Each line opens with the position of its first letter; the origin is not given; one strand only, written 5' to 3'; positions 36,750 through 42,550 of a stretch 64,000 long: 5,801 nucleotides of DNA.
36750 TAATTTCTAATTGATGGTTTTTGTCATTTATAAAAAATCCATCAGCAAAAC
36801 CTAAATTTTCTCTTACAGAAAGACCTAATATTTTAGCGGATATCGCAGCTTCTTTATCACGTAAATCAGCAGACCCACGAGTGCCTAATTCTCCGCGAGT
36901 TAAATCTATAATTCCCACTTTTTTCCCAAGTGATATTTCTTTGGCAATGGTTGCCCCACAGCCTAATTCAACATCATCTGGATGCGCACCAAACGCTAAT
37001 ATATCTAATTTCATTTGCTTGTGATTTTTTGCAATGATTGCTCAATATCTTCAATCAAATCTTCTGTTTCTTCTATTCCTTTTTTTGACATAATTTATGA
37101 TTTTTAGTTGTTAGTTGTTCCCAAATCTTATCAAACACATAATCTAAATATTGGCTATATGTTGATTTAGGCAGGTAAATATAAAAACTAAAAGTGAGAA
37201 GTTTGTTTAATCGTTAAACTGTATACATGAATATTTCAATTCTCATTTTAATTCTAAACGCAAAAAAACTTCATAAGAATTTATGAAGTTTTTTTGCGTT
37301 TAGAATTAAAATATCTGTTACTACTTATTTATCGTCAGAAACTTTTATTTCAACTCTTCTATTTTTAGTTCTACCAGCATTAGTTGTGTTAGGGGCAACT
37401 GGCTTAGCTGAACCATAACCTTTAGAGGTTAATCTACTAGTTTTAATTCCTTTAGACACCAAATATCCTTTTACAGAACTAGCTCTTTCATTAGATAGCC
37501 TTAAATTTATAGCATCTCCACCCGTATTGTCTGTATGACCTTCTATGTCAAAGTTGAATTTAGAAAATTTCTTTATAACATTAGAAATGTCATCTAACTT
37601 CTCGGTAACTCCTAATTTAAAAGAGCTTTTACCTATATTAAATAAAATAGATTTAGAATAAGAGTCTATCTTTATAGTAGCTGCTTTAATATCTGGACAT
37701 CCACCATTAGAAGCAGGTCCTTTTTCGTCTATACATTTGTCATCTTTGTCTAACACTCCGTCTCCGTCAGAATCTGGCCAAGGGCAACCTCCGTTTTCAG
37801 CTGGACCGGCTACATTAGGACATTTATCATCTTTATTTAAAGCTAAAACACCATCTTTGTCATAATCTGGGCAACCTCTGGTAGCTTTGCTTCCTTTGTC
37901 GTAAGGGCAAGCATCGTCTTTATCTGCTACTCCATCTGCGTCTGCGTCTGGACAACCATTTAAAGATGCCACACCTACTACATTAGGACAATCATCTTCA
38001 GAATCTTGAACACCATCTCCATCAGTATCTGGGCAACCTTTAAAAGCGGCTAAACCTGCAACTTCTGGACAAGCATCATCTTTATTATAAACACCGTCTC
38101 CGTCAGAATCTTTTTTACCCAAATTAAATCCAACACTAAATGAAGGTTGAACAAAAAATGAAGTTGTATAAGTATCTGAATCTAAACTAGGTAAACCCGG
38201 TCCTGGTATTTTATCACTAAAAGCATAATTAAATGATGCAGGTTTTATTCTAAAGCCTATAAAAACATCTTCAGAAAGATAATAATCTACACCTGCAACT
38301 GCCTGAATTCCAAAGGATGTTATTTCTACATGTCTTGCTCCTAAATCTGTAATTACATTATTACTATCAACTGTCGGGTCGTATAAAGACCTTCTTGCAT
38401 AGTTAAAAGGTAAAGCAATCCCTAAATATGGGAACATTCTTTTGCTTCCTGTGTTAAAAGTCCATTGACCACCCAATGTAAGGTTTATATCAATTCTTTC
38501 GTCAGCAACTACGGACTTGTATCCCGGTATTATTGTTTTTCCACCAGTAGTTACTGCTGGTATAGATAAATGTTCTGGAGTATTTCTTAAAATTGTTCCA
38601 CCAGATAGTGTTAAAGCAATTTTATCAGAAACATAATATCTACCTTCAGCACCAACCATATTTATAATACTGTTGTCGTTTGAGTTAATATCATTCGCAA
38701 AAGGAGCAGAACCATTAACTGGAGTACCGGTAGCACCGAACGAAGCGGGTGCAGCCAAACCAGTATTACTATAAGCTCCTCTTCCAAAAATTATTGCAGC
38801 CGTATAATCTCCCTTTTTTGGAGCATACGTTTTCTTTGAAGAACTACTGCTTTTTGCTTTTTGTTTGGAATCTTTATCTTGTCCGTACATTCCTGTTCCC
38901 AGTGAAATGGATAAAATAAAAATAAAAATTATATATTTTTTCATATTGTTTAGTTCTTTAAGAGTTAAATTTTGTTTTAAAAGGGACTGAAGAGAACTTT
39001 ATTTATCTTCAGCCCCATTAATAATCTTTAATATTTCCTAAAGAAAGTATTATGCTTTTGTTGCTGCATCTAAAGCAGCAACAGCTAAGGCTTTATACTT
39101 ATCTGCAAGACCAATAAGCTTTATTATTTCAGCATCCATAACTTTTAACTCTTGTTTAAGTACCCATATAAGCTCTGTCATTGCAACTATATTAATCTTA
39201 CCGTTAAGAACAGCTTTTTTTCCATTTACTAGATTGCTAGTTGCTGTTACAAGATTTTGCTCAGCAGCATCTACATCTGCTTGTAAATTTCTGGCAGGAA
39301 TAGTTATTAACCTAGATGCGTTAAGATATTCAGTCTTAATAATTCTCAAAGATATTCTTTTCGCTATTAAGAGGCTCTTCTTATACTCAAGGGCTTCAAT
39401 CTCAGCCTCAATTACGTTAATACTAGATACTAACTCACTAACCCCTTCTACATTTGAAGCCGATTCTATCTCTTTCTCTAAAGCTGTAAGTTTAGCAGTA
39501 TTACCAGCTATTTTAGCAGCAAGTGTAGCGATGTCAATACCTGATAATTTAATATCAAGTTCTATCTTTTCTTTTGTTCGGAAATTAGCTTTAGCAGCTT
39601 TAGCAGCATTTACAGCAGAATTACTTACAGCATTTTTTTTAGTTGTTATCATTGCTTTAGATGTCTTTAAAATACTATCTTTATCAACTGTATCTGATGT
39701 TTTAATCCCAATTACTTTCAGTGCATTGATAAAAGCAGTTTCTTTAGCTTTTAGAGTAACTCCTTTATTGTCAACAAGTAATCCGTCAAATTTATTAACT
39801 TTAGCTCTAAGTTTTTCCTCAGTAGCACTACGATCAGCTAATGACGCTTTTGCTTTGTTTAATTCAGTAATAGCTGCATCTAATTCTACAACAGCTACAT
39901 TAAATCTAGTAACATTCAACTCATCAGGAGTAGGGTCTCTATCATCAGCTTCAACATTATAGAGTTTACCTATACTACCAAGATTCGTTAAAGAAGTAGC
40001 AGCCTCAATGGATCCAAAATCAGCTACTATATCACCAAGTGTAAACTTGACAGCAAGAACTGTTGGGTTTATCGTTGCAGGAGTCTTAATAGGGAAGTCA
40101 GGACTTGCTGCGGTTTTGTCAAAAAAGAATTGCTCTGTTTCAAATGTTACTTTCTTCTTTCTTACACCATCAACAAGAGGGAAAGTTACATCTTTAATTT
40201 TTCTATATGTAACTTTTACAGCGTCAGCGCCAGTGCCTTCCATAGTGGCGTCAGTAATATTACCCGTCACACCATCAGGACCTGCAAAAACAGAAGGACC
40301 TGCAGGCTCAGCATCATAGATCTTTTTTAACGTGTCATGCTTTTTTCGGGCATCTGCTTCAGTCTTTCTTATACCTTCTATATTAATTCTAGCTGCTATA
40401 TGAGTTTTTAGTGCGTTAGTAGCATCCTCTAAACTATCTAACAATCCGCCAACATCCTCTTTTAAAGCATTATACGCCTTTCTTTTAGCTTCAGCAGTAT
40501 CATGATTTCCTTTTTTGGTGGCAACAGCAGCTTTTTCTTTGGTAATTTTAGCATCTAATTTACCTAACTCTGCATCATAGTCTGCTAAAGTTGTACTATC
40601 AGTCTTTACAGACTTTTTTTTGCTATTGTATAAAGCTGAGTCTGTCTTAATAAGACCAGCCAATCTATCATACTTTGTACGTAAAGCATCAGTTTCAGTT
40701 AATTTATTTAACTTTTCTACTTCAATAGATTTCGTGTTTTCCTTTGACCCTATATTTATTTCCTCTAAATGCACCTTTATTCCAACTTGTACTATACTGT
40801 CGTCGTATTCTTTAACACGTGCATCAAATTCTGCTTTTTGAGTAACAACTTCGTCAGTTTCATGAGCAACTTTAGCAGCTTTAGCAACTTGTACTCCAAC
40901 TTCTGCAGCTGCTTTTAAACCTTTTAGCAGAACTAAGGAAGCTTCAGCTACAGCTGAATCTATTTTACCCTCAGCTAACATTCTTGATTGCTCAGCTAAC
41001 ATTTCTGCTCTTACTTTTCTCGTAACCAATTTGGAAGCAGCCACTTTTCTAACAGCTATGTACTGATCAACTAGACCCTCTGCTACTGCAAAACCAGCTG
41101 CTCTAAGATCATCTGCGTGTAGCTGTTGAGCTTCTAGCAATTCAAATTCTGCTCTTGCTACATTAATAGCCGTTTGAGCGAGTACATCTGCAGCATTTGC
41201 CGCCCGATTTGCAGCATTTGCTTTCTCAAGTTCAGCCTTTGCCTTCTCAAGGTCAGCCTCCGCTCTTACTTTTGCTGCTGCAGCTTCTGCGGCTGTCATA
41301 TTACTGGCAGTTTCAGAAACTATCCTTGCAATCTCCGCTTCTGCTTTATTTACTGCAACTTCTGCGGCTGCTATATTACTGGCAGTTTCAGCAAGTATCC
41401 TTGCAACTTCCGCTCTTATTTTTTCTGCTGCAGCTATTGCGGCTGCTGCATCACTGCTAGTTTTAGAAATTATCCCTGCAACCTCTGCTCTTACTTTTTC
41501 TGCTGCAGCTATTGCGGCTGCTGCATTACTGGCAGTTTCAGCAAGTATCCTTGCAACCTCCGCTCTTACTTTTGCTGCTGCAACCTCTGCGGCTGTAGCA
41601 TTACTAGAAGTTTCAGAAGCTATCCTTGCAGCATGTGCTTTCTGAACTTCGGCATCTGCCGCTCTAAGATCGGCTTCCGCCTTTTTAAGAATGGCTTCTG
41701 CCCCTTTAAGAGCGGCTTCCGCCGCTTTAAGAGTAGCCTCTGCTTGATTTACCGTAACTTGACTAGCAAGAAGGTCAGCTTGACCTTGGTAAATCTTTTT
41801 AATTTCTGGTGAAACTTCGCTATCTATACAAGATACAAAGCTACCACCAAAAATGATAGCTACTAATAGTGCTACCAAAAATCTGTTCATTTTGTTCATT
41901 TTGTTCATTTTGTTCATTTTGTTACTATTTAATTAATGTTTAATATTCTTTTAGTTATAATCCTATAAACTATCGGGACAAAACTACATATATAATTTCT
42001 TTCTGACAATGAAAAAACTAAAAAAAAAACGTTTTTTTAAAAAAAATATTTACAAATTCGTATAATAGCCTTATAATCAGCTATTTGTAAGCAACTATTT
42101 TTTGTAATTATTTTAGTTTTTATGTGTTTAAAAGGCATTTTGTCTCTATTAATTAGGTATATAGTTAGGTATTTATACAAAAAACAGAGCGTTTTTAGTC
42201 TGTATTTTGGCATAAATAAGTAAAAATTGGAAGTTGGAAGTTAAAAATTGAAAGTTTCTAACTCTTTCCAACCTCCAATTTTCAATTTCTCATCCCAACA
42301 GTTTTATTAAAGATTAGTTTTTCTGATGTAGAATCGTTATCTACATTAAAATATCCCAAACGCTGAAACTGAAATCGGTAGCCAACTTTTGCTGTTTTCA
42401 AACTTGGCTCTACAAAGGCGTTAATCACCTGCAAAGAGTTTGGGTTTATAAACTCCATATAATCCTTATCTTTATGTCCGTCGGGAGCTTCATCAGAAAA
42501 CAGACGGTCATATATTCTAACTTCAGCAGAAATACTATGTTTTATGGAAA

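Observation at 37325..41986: Bacteroides-type S-layer locus (BT1927/BT1926-like) in a flavobacterium, with no invertase beside it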

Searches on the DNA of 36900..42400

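Call 119: search_rna_families(source=window, start=36900, end=42400, threshold=evalue, max_evalue=1)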
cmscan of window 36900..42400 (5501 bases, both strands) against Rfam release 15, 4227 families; matches with E-value up to 1: 6.
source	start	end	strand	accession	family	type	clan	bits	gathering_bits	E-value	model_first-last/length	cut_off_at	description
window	37249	37308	-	RF04213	MIR7807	Gene; miRNA;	-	33.5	90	0.00055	1-134/134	no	MIR7807 microRNA precursor family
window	42216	42289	-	RF03321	mir-1006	Gene; miRNA;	-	25.8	64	0.14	1-78/78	no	mir-1006 microRNA precursor family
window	42213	42292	-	RF03360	mir-3156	Gene; miRNA;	-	23.9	76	0.27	1-77/77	no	mir-3156 microRNA precursor family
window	41797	41865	-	RF01740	gyrA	Cis-reg;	-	22.8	45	0.033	1-88/88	no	gyrA RNA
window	39595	39690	-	RF00105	SNORD115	Gene; snRNA; snoRNA; CD-box;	-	22.7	39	0.9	1-82/82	no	Small nucleolar RNA SNORD115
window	38616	38686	-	RF01880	Xist_exon1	Gene; lncRNA;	-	16.3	50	0.49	1-85/85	no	X-chromosome inactivation gene exon 1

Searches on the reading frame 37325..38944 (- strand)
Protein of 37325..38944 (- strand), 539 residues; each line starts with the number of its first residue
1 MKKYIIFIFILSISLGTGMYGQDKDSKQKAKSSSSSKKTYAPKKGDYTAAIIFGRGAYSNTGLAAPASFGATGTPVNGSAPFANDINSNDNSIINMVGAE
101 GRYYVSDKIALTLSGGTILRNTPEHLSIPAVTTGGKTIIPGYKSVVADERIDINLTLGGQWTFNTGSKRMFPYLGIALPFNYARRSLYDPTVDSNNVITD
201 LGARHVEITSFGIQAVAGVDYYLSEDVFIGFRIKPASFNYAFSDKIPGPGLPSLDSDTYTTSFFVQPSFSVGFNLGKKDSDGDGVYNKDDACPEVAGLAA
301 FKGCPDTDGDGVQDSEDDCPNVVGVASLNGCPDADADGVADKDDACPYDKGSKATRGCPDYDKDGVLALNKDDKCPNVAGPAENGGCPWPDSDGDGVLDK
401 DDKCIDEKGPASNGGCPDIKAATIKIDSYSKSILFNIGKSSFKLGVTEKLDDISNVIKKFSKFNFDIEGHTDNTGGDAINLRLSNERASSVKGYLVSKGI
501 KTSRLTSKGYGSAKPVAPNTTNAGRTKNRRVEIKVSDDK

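Call 3: search_protein_families(library=pfam, proteins=[window:37325-38944:-], max_evalue=0.1)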
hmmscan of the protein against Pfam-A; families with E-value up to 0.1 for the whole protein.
window:37325-38944:- (539 aa): 5 families
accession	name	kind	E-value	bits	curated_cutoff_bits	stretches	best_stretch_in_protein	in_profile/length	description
PF00691.25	OmpA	-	1.9e-19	70.3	27.2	1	434-529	1-98/98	OmpA family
PF16961.11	OmpA_like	-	6.1e-16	59.3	26.6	1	88-274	10-194/195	Putative OmpA-OmpF-like porin family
PF02412.23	TSP_3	-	4.4e-09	36.3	25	2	278-296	14-32/36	Thrombospondin type 3 repeat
PF13505.12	OMP_b-brl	-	0.001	19.7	28.7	1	69-240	22-157/175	Outer membrane protein beta-barrel domain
PF03922.20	OmpW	-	0.0025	18.2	24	1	140-238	72-163/195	OmpW family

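Call 4: search_protein_families(library=ncbifam, proteins=[window:37325-38944:-], max_evalue=0.1)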
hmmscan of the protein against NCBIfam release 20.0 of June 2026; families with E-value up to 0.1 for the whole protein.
window:37325-38944:- (539 aa): 43 families (the best 25 are shown)
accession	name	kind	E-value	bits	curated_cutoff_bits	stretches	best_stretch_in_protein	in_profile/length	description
NF033763.1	exchanger_TraB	exception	2.2e-48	164.6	700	4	360-535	321-497/522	outer membrane exchange protein TraB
NF053611.1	YiaD_Gzip_OmpA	equivalog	2.9e-36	125.1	175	1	430-535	101-206/206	YiaD family glycine zipper/OmpA-like lipoprotein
NF053612.1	anchor_PA1041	equivalog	1.3e-28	100.5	250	1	391-535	77-235/236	PA1041 family peptidoglycan-binding anchor lipoprotein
NF045787.1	OmpABordt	equivalog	4.5e-25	88.5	200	1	421-535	76-189/194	outer membrane protein OmpA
NF053613.1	OMP_toxin_LptF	equivalog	1.5e-23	83.8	400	1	433-538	143-248/256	lipotoxin F family OmpA-related lipoprotein LptF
NF053585.1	OMP_LP_YfiB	equivalog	1.9e-23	83.1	128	1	429-536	54-161/163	outer membrane lipoprotein YfiB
NF007804.1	PRK10510.1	equivalog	5.8e-22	78.1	307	1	433-536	114-217/219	OmpA family lipoprotein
NF006541.1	PRK09038.1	equivalog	1e-21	77.7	283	1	429-538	139-251/253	flagellar motor protein MotD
TIGR03350.1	type_VI_ompA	equivalog_domain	4.3e-20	72.1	139.8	1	431-535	30-137/137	type VI secretion system protein TssL, long form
NF045788.1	Omp38Acinit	equivalog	5e-19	68.6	500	1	433-532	243-343/354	outer membrane protein Omp38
TIGR02802.1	Pal_lipo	equivalog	7.2e-18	64.6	125.35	1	433-534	2-103/104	peptidoglycan-associated lipoprotein Pal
TIGR03789.1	pdsO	hypoth_equivalog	2.6e-17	63.3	152.2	1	432-534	140-242/243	sortase-associated OmpA-like protein PdsO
NF053607.1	CHU_0125_OmpA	equivalog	2.6e-17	62.6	620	1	433-536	533-637/639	CHU_0125 family OmpA-like outer membrane integrity protein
NF005999.0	PRK08126.1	subfamily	4.7e-16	58.6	571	1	434-536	326-431/432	hypothetical protein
NF008071.1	PRK10808.1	equivalog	2.9e-15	56.5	277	1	430-532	230-334/358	porin OmpA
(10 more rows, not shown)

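Call 6: search_solved_structures(query=window:37325-38944:-, max_evalue=0.01)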
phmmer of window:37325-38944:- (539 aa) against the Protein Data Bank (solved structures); distinct sequences matched with E-value up to 0.01: 73 (the best 60 are shown).
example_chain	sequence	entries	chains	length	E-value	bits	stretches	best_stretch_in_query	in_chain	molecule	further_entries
5wtl_A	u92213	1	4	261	5.1e-88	299.2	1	276-534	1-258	OmpA family protein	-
5wtp_A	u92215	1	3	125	1.6e-26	96.2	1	425-535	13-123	OmpA family protein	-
7f4v_aB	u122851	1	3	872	3.6e-20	75.3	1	431-536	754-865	Photosystem I P700 chlorophyll a apoprotein A2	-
2k1s_A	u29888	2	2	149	8e-19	70.8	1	431-536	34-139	Inner membrane lipoprotein yiaD | Probable lipoprotein YiaD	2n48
2lbt_A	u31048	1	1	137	1e-18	70.5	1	408-536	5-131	Uncharacterized protein Rv0899/MT0922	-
2lca_A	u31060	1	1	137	2.3e-18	69.3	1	408-536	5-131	Uncharacterized protein Rv0899/MT0922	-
2kgw_A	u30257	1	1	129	3.3e-18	68.8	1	409-535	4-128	Outer membrane protein A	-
2l26_A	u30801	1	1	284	1e-17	67.2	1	407-536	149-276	Uncharacterized protein Rv0899/MT0922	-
5u1h_A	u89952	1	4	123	5.3e-17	64.8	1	425-536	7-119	Outer membrane porin F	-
6jfw_A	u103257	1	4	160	1.1e-16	63.7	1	447-535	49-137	PA0833-PD protein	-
9v99_A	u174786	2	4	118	2.1e-15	59.6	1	435-534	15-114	Outer membrane beta-barrel domain-containing protein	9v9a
7bba_A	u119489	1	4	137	7e-15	57.8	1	423-534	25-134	Putative type VI secretion protein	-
9v9b_A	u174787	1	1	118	1e-14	57.3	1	435-534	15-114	Outer membrane beta-barrel domain-containing protein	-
5m38_A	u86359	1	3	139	1e-14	57.3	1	432-535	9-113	OmpA family protein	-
3td3_A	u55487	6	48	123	3.6e-14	55.5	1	433-535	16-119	Outer membrane protein omp38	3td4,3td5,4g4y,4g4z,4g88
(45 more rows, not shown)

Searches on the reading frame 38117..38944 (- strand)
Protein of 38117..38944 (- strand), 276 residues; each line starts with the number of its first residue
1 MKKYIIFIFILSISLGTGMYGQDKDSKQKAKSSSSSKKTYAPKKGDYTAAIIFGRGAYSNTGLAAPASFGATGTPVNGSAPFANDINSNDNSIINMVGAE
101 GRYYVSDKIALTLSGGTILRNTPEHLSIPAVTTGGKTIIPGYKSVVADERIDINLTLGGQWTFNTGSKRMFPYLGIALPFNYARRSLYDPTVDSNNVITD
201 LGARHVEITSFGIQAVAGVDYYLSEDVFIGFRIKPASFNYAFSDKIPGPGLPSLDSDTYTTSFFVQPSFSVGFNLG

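Call 107: search_protein_families(library=ncbifam, proteins=[window:38117-38944:-], max_evalue=0.01)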
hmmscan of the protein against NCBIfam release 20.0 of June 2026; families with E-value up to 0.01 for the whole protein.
window:38117-38944:- (276 aa): 1 family
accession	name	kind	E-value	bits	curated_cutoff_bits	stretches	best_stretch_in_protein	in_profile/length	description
NF008202.0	PRK10959.1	equivalog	3.5e-05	23.2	287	1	152-230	99-172/212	outer membrane protein OmpW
